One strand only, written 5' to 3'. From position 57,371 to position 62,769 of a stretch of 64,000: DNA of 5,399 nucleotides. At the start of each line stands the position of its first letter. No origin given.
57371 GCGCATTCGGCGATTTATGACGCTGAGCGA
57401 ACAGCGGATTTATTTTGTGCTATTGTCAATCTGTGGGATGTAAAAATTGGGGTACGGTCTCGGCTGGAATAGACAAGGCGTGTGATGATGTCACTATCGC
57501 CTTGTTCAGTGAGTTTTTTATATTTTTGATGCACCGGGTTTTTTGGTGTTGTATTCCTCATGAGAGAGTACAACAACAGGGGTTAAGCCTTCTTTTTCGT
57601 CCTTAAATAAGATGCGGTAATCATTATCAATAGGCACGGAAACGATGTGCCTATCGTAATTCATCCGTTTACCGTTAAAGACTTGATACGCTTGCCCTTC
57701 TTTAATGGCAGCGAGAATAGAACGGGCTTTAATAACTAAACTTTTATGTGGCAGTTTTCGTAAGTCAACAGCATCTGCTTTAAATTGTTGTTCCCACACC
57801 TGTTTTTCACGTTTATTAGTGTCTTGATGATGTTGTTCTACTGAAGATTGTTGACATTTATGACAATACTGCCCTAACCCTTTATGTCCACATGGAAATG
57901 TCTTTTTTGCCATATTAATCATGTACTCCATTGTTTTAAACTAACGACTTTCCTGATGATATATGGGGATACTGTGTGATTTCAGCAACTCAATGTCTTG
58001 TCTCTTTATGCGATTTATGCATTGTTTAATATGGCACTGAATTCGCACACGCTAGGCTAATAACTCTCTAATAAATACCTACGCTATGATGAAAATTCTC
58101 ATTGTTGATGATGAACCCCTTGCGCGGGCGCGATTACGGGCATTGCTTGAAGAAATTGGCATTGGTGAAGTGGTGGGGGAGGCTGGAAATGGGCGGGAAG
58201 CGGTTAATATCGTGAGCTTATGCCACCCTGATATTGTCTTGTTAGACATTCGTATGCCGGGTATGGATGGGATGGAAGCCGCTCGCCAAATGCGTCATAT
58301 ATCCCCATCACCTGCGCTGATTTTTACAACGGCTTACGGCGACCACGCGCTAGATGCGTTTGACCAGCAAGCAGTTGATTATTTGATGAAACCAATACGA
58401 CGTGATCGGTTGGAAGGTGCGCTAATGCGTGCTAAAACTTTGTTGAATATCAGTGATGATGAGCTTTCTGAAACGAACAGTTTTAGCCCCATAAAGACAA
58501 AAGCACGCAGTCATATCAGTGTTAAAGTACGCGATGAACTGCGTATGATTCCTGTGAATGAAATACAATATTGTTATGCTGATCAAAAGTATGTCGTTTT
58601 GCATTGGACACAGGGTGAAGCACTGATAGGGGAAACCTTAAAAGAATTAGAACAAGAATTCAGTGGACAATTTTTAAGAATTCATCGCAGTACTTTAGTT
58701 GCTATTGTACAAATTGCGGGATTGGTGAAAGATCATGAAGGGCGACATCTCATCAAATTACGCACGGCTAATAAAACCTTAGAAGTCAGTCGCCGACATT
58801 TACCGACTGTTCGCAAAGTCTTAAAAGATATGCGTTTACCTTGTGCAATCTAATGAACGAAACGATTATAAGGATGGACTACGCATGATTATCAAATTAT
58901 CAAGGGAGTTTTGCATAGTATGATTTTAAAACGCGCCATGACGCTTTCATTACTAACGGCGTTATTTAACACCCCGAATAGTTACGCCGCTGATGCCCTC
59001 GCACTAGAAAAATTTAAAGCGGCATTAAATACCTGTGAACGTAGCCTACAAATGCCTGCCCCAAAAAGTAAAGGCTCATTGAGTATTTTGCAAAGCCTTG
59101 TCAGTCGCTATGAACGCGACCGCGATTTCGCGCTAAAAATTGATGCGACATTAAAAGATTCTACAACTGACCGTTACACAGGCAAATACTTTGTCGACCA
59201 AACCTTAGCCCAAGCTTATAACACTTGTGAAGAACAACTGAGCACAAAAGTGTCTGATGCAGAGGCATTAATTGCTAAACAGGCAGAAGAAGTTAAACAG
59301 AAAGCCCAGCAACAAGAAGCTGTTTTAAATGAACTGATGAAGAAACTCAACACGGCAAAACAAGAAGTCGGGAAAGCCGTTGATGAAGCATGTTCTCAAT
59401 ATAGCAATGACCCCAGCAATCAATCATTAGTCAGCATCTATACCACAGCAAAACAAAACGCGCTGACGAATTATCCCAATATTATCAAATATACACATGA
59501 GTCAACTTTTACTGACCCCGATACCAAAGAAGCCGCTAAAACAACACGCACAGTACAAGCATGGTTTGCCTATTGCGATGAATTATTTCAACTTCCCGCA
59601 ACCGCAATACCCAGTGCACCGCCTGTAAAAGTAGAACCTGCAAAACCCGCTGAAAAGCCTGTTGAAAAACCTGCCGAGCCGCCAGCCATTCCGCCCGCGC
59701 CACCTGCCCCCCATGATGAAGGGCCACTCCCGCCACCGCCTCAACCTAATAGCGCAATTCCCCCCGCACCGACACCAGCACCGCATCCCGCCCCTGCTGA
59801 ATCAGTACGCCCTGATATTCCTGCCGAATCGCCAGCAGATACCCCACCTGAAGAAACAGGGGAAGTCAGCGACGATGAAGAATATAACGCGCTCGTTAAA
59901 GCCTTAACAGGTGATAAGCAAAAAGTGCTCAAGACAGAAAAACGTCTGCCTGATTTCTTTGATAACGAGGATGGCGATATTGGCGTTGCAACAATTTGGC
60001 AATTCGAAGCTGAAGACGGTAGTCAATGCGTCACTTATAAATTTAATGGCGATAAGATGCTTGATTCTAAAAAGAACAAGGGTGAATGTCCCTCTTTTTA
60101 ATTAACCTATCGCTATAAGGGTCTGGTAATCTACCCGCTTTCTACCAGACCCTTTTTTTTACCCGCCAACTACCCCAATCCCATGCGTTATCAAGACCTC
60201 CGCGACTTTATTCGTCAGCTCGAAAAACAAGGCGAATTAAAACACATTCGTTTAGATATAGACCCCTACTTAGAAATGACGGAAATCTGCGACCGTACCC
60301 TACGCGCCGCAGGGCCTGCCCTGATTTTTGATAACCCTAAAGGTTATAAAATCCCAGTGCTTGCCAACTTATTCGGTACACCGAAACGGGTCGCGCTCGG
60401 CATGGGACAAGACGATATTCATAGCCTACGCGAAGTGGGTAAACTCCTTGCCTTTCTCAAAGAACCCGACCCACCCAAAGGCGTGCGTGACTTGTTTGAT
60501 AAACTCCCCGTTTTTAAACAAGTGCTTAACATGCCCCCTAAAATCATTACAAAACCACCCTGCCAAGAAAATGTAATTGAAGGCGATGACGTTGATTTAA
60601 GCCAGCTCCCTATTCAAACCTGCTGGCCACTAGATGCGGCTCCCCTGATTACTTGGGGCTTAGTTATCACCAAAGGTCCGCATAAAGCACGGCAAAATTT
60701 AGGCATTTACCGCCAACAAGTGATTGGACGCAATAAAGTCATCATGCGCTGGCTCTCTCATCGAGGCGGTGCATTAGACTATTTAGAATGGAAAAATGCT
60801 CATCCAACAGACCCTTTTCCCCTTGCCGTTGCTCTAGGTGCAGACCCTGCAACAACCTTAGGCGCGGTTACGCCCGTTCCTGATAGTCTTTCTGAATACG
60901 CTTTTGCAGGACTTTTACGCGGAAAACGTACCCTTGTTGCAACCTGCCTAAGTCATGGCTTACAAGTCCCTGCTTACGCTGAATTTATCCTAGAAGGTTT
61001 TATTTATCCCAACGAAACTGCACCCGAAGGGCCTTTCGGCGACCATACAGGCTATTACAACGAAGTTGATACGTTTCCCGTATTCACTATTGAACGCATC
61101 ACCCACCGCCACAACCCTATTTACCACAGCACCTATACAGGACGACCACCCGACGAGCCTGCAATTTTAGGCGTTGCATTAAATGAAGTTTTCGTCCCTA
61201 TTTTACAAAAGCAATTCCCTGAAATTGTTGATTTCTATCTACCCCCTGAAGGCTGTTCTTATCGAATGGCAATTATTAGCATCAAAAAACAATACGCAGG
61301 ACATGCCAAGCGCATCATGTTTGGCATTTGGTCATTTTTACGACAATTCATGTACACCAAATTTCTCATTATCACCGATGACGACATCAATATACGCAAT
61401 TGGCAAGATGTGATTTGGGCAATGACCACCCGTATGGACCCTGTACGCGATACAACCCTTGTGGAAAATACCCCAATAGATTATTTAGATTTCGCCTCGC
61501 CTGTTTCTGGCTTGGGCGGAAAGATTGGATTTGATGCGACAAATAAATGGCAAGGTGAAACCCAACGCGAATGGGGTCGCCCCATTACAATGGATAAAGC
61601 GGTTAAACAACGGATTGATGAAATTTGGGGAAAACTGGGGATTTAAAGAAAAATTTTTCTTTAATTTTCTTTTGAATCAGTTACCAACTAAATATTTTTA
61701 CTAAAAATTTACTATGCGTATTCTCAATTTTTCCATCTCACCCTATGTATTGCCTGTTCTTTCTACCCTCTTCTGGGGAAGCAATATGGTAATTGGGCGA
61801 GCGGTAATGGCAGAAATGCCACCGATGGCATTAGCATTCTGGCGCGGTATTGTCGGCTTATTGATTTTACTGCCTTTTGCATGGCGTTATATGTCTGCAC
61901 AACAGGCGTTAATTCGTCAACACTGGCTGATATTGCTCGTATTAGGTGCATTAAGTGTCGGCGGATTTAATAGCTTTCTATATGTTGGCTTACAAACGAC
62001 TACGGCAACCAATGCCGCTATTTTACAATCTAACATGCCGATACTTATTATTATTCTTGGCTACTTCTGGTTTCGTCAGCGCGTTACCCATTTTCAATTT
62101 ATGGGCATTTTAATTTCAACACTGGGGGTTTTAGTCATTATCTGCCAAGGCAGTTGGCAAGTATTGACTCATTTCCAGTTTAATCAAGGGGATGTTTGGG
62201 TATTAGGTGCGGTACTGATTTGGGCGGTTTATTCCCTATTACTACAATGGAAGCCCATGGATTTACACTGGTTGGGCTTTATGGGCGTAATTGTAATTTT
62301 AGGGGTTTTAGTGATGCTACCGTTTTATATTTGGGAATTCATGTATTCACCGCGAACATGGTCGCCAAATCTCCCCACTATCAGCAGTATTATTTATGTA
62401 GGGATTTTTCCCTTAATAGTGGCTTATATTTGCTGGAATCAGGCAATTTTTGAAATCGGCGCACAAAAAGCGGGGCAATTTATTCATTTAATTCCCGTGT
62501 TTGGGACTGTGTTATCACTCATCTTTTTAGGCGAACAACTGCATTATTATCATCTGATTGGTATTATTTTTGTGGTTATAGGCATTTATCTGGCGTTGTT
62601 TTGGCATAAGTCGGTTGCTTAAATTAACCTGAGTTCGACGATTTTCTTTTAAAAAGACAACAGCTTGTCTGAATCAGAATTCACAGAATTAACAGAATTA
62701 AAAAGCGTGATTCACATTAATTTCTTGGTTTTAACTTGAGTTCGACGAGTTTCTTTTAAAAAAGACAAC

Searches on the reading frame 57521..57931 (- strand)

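Call 55: search_protein_families(library=pfam, proteins=[window:57521-57931:-], max_evalue=0.001)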
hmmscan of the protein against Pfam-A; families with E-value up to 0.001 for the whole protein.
window:57521-57931:- (137 aa): 2 families
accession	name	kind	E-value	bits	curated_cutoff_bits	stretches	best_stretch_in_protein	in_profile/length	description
PF24732.2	ParE_like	-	4.5e-24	84.7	24.4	1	63-129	1-67/67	ParE-like toxin domain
PF24730.1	DUF7682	-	8.6e-12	44.8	27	1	9-29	2-22/23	Zinc-binding Domain of unknown function (DUF7682)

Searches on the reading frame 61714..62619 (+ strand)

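Call 55: search_protein_families(library=pfam, proteins=[window:61714-62619:+], max_evalue=0.001)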
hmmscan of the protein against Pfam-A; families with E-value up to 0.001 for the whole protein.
window:61714-62619:+ (302 aa): 2 families
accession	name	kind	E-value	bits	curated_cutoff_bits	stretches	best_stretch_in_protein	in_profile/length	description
PF00892.27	EamA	-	5.2e-50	169.7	28.2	2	12-143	5-134/135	EamA-like transporter family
PF06027.18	SLC35F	-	0.00094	19.2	21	1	61-200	62-204/299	Solute carrier family 35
